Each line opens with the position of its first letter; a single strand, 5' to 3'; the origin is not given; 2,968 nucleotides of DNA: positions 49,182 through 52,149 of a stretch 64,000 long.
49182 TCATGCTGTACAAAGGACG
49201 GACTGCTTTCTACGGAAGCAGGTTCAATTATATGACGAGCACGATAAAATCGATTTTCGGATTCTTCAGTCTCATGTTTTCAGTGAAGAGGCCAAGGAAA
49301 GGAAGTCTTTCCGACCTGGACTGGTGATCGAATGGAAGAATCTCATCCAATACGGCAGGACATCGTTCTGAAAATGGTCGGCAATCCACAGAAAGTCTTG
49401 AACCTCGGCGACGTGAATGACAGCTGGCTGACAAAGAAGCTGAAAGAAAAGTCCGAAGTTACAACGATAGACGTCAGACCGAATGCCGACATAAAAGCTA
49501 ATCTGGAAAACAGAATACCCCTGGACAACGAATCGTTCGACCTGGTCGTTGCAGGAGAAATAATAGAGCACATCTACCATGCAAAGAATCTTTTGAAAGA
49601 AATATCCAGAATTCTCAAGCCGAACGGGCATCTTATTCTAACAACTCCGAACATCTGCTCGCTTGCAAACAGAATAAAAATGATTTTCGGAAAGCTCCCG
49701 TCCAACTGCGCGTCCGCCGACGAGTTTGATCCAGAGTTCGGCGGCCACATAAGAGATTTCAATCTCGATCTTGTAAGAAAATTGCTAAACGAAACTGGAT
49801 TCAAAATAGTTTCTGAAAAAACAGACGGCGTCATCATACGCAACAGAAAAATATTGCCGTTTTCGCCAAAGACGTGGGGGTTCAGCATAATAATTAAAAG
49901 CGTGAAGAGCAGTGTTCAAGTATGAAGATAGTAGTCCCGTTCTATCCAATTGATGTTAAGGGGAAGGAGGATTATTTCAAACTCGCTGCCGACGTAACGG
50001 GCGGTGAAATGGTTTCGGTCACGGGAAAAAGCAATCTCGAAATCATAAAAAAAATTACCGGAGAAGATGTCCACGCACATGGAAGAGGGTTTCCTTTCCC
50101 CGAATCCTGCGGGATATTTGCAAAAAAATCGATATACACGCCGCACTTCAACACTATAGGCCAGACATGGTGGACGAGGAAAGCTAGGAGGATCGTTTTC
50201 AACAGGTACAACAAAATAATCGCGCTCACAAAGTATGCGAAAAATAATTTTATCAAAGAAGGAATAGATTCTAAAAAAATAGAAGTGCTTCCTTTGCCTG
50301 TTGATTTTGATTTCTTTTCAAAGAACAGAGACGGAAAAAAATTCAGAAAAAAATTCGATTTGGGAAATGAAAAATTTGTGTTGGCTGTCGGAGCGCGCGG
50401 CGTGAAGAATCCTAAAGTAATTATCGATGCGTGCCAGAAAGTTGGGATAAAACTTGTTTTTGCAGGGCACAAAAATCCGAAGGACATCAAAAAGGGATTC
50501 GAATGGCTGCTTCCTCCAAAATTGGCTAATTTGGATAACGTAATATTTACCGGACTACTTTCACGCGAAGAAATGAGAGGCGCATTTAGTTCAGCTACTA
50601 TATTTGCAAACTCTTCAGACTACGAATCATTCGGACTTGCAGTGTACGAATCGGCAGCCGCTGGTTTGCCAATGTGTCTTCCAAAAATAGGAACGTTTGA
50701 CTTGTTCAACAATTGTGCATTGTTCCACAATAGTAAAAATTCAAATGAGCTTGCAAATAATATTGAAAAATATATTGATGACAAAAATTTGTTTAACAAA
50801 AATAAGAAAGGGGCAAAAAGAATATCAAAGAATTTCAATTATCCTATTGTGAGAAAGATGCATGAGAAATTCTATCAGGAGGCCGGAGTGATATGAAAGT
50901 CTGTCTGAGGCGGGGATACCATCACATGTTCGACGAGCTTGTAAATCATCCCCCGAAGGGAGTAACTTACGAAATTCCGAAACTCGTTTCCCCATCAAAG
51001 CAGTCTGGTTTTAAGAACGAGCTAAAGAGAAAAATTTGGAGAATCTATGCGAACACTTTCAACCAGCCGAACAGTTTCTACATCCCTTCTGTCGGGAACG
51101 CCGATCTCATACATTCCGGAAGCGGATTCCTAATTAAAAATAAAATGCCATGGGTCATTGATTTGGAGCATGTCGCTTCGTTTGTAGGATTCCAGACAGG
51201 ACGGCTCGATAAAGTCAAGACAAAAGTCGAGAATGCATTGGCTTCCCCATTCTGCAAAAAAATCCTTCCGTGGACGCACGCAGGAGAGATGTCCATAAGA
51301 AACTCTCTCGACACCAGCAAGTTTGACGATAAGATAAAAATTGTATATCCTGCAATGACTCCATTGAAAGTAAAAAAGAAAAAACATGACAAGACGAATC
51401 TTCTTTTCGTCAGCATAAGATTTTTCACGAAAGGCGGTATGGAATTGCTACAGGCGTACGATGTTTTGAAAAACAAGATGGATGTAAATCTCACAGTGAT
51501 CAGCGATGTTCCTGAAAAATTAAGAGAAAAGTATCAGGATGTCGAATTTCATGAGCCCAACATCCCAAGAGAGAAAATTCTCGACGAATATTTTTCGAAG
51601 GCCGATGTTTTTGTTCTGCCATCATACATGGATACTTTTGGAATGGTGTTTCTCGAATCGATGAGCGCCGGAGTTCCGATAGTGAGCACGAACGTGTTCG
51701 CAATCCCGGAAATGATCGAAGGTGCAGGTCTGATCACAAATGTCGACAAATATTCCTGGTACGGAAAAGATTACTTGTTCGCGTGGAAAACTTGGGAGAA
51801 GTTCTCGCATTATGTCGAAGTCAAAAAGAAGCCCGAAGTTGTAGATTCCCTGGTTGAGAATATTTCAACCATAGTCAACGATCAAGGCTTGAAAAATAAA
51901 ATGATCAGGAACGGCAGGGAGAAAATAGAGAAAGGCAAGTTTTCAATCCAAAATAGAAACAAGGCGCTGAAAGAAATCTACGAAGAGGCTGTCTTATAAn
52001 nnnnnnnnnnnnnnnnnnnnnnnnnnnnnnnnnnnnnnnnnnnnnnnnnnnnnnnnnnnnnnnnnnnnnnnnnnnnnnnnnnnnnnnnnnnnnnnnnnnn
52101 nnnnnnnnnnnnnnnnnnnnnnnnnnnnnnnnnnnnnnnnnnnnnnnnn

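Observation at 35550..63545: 28-kb surface glycan island with duplicated Dpm1-like GT2 + ArnT/PMT-like GT-C modules, lacking an AglB/STT3 oligosaccharyltransferase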

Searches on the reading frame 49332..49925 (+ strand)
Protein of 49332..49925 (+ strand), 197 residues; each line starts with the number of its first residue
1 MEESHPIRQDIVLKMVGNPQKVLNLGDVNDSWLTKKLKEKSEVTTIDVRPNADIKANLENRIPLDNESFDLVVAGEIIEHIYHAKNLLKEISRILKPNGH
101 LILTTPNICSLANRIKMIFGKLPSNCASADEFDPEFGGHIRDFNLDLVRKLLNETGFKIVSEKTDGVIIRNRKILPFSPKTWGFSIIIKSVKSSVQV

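Call 4: search_protein_families(library=pfam, proteins=[window:49332-49925:+])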
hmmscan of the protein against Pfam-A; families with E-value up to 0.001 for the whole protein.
window:49332-49925:+ (197 aa): 7 families
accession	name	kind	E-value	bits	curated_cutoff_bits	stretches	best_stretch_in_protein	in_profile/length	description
PF13489.12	Methyltransf_23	-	3.3e-11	43.6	27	1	39-161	43-163/164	Methyltransferase domain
PF08241.18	Methyltransf_11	-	3.8e-11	43.9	21.2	1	43-103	21-95/95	Methyltransferase domain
PF13847.12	Methyltransf_31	-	7.7e-08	32.6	27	1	56-110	61-114/145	Methyltransferase domain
PF08242.18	Methyltransf_12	-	4.7e-07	30.9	30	1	56-101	53-98/98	Methyltransferase domain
PF20922.3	Anamorsin_N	-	8.4e-07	29.3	27.1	1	64-107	47-91/163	Anamorsin, N-terminal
PF13649.12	Methyltransf_25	-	5.8e-06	27.4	27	1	55-99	52-97/97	Methyltransferase domain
PF05148.21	Methyltransf_8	-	3.6e-05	24.2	27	1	17-104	71-157/219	Hypothetical methyltransferase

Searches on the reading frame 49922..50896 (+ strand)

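Call 4: search_protein_families(library=pfam, proteins=[window:49922-50896:+])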
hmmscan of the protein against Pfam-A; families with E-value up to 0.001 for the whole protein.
window:49922-50896:+ (324 aa): 3 families
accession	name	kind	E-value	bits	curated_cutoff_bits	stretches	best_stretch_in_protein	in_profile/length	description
PF00534.26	Glycos_transf_1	-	2.9e-15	56.7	26.4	1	140-299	4-170/172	Glycosyl transferases group 1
PF13692.12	Glyco_trans_1_4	-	2.1e-12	47.9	27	1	153-287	4-142/142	Glycosyl transferases group 1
PF13439.12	Glyco_transf_4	-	8.2e-08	32.9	28.5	1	50-130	76-169/170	Glycosyltransferase Family 4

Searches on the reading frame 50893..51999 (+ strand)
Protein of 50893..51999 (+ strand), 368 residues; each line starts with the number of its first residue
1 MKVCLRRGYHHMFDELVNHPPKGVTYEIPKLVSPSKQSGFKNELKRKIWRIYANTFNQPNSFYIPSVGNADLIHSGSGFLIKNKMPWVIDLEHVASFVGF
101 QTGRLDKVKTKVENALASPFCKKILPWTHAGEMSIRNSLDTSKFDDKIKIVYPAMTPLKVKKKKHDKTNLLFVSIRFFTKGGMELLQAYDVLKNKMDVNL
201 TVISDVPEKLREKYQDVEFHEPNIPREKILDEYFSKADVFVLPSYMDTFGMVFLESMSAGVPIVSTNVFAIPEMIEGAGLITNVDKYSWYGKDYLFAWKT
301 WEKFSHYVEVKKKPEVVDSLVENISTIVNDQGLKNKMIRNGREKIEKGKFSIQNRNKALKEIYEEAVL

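Call 4: search_protein_families(library=pfam, proteins=[window:50893-51999:+])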
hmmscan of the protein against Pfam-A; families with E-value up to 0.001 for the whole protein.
window:50893-51999:+ (368 aa): 3 families
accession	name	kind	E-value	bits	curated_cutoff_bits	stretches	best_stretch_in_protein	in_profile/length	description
PF00534.26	Glycos_transf_1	-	1.3e-19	70.8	26.4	1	161-276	9-132/172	Glycosyl transferases group 1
PF13692.12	Glyco_trans_1_4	-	4.4e-18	66.4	27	1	170-282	4-124/142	Glycosyl transferases group 1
PF20706.3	GT4-conflict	-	0.00018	21.1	26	1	230-264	275-309/385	Family 4 Glycosyltransferase in conflict systems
